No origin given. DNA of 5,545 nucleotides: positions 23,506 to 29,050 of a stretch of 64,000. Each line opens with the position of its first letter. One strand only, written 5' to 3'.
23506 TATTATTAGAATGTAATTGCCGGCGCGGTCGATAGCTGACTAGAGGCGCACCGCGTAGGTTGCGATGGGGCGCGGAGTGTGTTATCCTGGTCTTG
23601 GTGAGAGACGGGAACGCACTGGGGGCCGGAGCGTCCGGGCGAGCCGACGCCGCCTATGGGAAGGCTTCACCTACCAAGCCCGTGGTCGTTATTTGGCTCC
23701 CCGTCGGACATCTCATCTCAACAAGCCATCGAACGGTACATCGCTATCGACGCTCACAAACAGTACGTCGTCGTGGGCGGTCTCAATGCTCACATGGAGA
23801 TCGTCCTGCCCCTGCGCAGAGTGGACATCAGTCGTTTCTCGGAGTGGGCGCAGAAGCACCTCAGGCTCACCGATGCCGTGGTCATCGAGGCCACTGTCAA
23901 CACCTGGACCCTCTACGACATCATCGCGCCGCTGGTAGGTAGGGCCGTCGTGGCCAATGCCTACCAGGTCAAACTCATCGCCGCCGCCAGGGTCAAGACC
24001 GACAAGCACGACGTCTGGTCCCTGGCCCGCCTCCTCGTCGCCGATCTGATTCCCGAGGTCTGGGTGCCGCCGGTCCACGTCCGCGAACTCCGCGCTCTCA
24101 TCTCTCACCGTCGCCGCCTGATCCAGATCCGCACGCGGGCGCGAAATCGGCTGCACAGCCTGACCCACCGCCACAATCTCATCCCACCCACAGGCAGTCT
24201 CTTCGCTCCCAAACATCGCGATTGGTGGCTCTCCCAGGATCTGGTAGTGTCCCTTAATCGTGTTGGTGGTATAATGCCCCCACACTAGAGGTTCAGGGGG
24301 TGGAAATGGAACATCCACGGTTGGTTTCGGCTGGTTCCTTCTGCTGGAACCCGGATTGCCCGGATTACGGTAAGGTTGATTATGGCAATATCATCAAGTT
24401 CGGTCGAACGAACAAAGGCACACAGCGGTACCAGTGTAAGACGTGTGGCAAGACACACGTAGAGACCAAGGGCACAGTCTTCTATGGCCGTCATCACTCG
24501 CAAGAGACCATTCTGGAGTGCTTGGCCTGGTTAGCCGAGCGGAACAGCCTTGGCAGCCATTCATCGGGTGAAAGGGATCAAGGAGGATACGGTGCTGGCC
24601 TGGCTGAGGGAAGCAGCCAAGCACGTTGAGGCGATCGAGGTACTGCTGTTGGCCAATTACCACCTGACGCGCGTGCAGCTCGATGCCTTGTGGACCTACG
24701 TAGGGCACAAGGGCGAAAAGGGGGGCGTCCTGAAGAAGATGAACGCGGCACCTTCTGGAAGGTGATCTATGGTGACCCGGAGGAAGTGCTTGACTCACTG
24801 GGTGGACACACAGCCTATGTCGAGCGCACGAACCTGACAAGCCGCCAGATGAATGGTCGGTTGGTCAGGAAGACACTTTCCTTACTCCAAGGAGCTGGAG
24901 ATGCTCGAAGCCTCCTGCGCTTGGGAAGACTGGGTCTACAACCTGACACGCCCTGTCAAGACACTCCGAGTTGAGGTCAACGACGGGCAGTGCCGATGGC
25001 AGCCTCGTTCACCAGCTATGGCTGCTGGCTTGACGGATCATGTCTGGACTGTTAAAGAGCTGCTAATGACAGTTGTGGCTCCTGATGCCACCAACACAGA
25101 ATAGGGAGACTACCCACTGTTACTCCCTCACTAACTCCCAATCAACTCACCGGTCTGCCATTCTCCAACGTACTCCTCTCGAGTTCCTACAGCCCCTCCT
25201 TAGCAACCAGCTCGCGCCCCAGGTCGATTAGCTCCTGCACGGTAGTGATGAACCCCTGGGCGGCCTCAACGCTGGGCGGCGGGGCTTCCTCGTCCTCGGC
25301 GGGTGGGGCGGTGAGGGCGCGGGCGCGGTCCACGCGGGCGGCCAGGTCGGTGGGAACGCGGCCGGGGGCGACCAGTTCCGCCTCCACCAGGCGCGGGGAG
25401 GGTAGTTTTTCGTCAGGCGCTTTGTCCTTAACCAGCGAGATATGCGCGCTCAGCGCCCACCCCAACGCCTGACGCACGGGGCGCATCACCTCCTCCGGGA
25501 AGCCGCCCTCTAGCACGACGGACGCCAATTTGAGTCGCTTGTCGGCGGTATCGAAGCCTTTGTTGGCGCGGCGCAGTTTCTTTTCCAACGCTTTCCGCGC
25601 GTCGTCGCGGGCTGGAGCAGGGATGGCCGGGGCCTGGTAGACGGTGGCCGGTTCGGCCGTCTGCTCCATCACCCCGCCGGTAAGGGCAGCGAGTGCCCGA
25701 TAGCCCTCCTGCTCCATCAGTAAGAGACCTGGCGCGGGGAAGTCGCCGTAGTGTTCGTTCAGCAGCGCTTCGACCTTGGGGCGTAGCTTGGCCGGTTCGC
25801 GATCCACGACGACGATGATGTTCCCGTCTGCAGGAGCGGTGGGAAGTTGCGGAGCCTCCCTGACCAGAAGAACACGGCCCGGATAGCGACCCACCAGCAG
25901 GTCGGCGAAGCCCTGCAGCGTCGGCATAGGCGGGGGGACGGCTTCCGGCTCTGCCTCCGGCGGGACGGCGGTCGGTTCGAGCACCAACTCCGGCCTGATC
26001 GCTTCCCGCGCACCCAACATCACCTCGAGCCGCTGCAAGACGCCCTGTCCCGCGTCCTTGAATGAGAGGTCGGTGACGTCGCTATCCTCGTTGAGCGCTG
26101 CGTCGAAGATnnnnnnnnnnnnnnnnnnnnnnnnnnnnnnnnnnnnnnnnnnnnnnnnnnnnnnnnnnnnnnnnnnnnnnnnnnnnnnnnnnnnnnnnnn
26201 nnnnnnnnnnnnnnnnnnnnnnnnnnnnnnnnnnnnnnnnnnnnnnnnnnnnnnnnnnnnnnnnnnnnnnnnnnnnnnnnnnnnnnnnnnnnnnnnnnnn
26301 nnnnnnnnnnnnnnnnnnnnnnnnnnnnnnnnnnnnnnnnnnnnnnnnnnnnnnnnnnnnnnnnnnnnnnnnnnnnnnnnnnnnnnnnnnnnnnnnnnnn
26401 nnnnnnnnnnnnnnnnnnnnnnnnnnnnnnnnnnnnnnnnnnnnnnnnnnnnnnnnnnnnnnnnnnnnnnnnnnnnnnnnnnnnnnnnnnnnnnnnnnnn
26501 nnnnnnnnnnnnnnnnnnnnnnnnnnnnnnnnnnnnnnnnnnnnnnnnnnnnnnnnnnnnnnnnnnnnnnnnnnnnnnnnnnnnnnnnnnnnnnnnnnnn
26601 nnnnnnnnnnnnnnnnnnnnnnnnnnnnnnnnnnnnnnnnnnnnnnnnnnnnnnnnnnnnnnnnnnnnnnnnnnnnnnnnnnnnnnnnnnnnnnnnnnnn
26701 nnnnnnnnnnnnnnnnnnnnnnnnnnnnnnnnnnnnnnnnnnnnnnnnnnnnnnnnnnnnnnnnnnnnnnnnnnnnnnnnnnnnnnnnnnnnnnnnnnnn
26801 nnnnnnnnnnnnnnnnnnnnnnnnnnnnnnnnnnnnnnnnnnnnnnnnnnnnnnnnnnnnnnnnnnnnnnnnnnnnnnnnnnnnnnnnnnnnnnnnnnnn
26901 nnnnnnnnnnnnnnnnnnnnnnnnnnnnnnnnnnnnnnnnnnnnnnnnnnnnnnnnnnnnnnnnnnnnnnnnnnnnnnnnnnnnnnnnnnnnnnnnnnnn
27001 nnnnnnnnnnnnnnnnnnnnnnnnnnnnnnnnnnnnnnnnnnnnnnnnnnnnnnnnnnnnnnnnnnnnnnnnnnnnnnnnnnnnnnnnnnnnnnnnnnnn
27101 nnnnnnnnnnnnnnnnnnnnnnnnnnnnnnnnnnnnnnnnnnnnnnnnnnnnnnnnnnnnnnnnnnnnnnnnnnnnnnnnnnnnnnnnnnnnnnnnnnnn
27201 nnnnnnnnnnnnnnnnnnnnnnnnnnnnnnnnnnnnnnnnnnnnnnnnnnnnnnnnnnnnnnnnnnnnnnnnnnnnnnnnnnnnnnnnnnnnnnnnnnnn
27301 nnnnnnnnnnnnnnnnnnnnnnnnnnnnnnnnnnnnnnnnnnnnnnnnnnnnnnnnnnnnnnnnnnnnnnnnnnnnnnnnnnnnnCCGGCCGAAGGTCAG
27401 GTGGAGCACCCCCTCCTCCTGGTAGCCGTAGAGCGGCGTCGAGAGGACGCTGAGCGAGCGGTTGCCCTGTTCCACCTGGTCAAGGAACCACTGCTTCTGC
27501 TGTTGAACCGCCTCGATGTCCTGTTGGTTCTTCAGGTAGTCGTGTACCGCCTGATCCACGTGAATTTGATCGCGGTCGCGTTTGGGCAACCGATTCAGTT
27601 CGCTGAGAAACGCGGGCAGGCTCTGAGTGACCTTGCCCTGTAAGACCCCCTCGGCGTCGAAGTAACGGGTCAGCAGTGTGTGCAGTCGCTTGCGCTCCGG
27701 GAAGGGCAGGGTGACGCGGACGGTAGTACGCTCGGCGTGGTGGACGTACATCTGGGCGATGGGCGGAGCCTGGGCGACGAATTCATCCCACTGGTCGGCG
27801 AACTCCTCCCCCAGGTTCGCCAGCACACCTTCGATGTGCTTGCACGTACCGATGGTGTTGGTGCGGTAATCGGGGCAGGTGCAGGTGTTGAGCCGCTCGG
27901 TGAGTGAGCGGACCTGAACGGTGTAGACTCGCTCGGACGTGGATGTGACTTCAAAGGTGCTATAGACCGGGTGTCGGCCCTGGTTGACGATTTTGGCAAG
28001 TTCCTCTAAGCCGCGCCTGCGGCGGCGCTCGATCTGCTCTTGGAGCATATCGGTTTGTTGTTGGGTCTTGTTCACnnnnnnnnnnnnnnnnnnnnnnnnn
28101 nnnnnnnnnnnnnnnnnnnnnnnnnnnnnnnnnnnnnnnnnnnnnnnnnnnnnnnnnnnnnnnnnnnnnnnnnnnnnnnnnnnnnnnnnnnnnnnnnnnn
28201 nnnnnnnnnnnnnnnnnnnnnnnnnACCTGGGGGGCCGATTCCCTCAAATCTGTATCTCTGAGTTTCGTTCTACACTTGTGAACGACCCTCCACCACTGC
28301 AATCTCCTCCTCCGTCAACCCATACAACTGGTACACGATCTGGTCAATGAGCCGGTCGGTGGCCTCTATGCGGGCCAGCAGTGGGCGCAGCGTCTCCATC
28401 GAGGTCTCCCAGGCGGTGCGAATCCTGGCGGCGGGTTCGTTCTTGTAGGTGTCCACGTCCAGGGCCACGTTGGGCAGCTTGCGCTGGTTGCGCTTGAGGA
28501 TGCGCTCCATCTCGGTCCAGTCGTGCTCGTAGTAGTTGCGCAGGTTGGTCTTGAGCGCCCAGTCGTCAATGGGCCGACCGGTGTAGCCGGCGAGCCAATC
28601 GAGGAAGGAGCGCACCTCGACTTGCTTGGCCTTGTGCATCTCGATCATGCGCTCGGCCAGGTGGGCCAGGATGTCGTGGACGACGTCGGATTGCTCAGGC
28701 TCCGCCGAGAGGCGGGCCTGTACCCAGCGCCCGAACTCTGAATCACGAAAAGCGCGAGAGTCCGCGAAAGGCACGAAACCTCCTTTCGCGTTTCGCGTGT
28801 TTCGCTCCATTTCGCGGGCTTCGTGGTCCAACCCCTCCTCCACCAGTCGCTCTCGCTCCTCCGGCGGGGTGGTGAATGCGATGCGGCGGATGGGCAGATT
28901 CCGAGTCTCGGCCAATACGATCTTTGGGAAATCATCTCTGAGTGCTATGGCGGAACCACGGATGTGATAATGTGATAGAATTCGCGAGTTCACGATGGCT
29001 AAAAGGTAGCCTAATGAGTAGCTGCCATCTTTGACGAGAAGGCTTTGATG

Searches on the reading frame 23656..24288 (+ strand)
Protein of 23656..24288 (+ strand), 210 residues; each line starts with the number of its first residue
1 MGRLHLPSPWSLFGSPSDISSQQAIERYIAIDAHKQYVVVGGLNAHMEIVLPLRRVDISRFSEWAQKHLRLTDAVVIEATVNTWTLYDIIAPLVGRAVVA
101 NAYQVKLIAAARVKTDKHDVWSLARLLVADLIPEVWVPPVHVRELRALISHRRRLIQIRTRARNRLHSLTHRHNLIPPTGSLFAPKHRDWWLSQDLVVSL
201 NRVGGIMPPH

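Call 14: search_protein_families(library=pfam, proteins=[window:23656-24288:+], max_evalue=0.001)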
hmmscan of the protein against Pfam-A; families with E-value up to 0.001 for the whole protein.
window:23656-24288:+ (210 aa): 1 family
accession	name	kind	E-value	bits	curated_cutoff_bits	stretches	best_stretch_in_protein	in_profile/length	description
PF01548.23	DEDD_Tnp_IS110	-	5.6e-10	39.7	29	1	30-169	2-149/155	Transposase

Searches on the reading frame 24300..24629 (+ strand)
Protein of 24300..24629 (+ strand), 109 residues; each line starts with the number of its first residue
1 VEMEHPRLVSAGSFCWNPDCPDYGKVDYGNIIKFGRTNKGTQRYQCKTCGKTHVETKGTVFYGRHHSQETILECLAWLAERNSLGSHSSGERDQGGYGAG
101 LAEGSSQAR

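Call 26: search_protein_families(library=pfam, proteins=[window:24300-24629:+], max_evalue=1)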
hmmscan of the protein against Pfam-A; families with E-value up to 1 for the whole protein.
window:24300-24629:+ (109 aa): 4 families
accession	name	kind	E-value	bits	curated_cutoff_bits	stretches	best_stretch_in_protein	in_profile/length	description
PF20020.4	DUF6431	-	0.006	16.8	26.6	1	42-76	31-65/82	Domain of unknown function (DUF6431)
PF03811.18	Zn_ribbon_InsA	-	0.043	14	26.1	1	31-49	16-34/35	InsA N-terminal domain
PF11294.13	DUF3095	-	0.19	11.2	22.2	1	54-81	330-357/378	Protein of unknown function (DUF3095)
PF13465.12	zf-H2C2_2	-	0.23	12.3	40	1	40-53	11-24/26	Zinc-finger double domain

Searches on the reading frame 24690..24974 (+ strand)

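Call 26: search_protein_families(library=pfam, proteins=[window:24690-24974:+], max_evalue=1)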
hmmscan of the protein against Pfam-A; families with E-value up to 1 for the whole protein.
window:24690-24974:+ (94 aa): 1 family
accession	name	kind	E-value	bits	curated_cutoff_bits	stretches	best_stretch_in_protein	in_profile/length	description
PF03400.19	DDE_Tnp_IS1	-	0.11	13.3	24.1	1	40-65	85-110/131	IS1 transposase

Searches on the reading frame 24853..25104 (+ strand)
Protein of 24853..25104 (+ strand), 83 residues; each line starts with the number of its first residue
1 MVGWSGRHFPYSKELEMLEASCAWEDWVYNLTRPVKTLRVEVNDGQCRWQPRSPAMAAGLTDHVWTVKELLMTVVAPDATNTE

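Call 26: search_protein_families(library=pfam, proteins=[window:24853-25104:+], max_evalue=1)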
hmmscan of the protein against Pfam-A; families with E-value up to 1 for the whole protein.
window:24853-25104:+ (83 aa): 1 family
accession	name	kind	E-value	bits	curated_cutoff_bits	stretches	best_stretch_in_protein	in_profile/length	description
PF14656.11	RAB3GAP2_C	-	0.048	12.5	25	1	7-65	233-290/596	Rab3 GTPase-activating protein regulatory subunit C-terminus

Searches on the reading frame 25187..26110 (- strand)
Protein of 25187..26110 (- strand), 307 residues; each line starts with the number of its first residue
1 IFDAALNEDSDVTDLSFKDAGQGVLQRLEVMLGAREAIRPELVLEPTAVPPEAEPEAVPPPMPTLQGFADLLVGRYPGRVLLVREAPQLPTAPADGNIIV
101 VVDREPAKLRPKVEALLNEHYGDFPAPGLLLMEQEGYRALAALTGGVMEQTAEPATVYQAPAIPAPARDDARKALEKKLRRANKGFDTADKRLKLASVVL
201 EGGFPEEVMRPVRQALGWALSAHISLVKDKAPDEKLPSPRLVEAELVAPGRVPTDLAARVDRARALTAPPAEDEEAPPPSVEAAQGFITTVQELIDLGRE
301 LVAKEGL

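Call 26: search_protein_families(library=pfam, proteins=[window:25187-26050:-], max_evalue=1)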
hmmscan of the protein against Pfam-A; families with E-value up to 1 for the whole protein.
window:25187-26050:- (287 aa): 0 families

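Call 59: search_protein_representatives(protein=window:25187-26110:-)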
Query: 307 residues. Proteins with E-value up to 0.001 (for the whole library): 81; up to 1e-10: 41; up to 1e-30: 14. The best 81 are listed.
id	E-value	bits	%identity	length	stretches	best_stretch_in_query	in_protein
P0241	6.6e-73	262.3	58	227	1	86-306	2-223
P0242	1.7e-70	254.3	54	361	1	7-307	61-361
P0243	2.5e-69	250.5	48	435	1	6-305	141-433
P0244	2.1e-63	231.1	64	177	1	132-307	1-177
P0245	3.9e-61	223.6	50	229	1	80-307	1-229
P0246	2.3e-51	191.6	44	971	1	9-304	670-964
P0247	2.5e-51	191.5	42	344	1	2-304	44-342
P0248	2.7e-50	188.0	44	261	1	35-300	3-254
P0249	9.5e-50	186.3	46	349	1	2-306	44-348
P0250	2.3e-45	171.8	74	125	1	2-121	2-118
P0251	2.2e-41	158.8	50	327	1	106-307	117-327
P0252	1.8e-40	155.8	82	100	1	209-307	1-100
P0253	7.7e-40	153.7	44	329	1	56-305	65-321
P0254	1.5e-37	146.2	35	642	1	2-301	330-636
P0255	1.7e-29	119.7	72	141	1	2-90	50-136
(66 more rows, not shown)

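Call 60: predict_structure(alignment_id=A3)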
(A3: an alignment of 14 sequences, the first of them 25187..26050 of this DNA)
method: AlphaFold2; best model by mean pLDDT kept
length: 287 residues; sequences in the alignment: 14
mean_pLDDT: 78.0   pTM: 0.48
mean pLDDT of the five models: 78.0, 77.8, 76.3, 75.9, 71.9
residues with pLDDT >= 90: 92; 70-90: 112; 50-70: 47; < 50: 36
segments of 3 or more residues with pLDDT < 50: 15-39
pLDDT, mean of each block of 10 residues (from residue 1): 49 46 37 42 82 85 76 74 88 90 84 83 61 69 54 83 95 95 87 95 91 90 92 93 85 69 92 96 80
secondary structure, 60 per line:
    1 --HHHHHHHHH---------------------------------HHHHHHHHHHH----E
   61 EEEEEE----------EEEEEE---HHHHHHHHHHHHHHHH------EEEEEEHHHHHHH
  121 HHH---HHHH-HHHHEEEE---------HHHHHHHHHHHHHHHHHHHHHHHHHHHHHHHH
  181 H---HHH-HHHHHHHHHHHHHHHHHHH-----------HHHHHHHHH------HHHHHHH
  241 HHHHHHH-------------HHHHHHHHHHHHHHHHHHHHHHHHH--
elements in order: H3-11 H45-55 E60-66 E77-82 H86-101 E108-113 H114-123 H127-130 H132-135 E136-139 H149-181 H189-207 H219-227 H234-247 H261-285

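Call 63: fold_search(model_id=the predicted structure, library=pdb)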
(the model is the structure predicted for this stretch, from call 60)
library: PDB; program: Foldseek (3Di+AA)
matches with E <= 10: 486; with E <= 0.001: 0
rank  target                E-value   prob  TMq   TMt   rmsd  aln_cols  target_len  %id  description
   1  3c18_B                1.5e-03  1.00  0.28  0.28  13.6       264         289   11  Crystal structure of nucleotidyltransferase-like protein (ZP_00538802.1) from Exiguobacterium sibiricum 255-15 at 1.90 (released 2008-02-12)
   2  3c18_A                2.7e-03  1.00  0.28  0.28  13.9       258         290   11  Crystal structure of nucleotidyltransferase-like protein (ZP_00538802.1) from Exiguobacterium sibiricum 255-15 at 1.90 (released 2008-02-12)
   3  2hsb                  3.5e-03  1.00  0.35  0.73   3.3       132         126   16  Crystal structure of a hepn domain containing protein (af_0298) from archaeoglobus fulgidus at 1.95 A resolution (released 2006-08-15)
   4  1wol                  6.5e-03  1.00  0.34  0.74   3.5       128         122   14  Crystal Structure of ST0689, an archaeal HEPN homologue (released 2005-11-22)
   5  1o3u                  1.0e-02  1.00  0.31  0.68   4.8       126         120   16  Crystal structure of an hepn domain protein (tm0613) from thermotoga maritima at 1.75 A resolution (released 2003-04-22)
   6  1ufb_A                1.6e-02  1.00  0.35  0.72   3.4       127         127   20  Crystal structure of TT1696 from Thermus thermophilus HB8 (released 2003-11-28)
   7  3o10_A                1.7e-02  1.00  0.37  0.70   3.4       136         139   15  Crystal structure of the HEPN domain from human sacsin (released 2011-03-30)
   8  9min_D                2.2e-02  1.00  0.28  0.61   6.4       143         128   17  Structure of a designed minibinder to NYESO1-A*02:01 (released 2025-08-06)
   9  9min_I                2.2e-02  1.00  0.29  0.62   6.4       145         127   17  Structure of a designed minibinder to NYESO1-A*02:01 (released 2025-08-06)
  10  4nqf_B                2.3e-02  1.00  0.32  0.54   5.3       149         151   17  Crystal structure of HEPN domain protein (released 2014-03-26)
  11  4nqf_A                2.3e-02  1.00  0.32  0.56   4.8       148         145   14  Crystal structure of HEPN domain protein (released 2014-03-26)
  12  8jbc_B                5.5e-02  0.63  0.28  0.19  21.5       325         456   18  Crystal Structure of the Csm6 K137A mutant from Thermus thermophilus HB8 in its apo form (released 2023-12-13)
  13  7bxo_G                8.2e-02  0.99  0.32  0.62   4.5       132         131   15  Crystal structure of the toxin-antitoxin with AMP-PNP (released 2020-09-30)
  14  3jyy_A                9.1e-02  0.72  0.28  0.30  18.5       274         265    8  SeMet LinB complexed with PPi (released 2009-11-03)
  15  7bxo_H                9.6e-02  0.90  0.26  0.46   5.9       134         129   14  Crystal structure of the toxin-antitoxin with AMP-PNP (released 2020-09-30)
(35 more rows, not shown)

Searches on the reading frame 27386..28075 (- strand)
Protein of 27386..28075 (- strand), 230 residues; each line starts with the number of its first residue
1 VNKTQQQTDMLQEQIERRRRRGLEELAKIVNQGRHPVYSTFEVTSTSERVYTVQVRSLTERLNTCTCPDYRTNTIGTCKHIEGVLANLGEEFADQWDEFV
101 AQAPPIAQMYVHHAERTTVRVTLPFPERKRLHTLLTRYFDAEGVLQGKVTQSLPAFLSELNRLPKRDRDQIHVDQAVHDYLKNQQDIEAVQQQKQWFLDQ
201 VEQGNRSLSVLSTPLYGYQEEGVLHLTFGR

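Call 26: search_protein_families(library=pfam, proteins=[window:27386-28075:-], max_evalue=1)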
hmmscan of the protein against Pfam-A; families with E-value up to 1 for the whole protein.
window:27386-28075:- (230 aa): 3 families
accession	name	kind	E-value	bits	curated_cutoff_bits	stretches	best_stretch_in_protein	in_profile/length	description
PF20047.4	DUF6449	-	0.11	12.7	23.5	1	3-44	100-144/152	Domain of unknown function (DUF6449)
PF22880.2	DUF7019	-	0.22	11.7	22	0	165-200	45-80/212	Family of unknown function (DUF7019)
PF04434.22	SWIM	-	0.28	11.2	19.6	0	62-87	12-36/38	SWIM zinc finger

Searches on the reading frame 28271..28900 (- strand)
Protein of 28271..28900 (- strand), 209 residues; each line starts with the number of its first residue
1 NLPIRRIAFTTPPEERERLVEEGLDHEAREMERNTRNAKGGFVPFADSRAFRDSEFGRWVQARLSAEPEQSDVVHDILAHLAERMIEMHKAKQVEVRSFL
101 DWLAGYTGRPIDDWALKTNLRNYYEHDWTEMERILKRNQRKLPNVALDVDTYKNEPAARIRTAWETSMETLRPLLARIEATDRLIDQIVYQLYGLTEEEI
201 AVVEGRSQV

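Call 26: search_protein_families(library=pfam, proteins=[window:28271-28900:-], max_evalue=1)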
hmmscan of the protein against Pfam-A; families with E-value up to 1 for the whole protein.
window:28271-28900:- (209 aa): 1 family
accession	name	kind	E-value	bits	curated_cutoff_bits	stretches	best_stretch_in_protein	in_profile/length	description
PF05149.17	Flagellar_rod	-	0.046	13.6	23.4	1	14-89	79-151/287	Paraflagellar rod protein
